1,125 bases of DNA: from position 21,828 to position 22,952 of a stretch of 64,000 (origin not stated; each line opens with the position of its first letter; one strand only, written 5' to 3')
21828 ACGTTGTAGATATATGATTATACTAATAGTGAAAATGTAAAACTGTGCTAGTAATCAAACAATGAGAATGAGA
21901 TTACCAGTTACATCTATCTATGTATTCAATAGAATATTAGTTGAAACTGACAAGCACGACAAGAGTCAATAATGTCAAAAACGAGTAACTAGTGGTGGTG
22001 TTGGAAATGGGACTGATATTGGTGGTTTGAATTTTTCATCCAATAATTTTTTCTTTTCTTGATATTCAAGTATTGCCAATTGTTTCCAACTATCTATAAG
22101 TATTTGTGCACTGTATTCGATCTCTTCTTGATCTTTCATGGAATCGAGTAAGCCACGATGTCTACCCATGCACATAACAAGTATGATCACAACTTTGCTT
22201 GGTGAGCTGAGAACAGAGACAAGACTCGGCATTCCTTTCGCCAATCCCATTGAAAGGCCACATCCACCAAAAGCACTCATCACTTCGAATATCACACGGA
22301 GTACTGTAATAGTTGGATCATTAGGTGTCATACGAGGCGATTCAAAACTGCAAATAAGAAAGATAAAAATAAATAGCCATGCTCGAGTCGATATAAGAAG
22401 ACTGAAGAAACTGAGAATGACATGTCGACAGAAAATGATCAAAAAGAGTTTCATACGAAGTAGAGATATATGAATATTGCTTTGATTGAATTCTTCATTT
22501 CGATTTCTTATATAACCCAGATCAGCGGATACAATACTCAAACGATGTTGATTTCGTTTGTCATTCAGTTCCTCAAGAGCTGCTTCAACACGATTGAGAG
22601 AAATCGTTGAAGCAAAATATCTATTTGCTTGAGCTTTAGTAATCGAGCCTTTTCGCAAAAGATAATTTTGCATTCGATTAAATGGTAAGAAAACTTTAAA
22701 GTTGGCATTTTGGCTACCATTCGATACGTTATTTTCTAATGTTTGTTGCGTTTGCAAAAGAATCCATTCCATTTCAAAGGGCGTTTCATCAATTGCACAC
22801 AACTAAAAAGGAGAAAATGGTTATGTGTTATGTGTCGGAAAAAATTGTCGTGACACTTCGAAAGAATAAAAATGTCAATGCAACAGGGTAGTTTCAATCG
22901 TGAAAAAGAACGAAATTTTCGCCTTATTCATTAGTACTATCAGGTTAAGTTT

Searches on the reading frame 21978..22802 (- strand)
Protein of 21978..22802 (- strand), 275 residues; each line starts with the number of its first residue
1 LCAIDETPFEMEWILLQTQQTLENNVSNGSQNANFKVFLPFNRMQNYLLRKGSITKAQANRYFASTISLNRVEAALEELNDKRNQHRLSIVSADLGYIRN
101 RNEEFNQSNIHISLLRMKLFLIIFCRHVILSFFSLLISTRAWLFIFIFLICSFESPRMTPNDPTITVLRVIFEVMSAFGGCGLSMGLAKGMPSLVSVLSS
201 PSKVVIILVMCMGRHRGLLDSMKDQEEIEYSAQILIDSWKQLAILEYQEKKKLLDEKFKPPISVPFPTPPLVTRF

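Call 27: search_protein_families(library=pfam, proteins=[window:21978-22802:-], max_evalue=0.01)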
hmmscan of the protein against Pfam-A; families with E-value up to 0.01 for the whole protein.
window:21978-22802:- (275 aa): 1 family
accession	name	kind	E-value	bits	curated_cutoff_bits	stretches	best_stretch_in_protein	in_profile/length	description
PF02386.22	TrkH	-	1.1e-13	50.9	27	1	138-218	409-484/502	Cation transport protein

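Call 92: search_solved_structures(query=window:21978-22802:-, max_evalue=0.001)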
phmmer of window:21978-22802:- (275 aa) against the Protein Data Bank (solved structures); distinct sequences matched with E-value up to 0.001: 0.
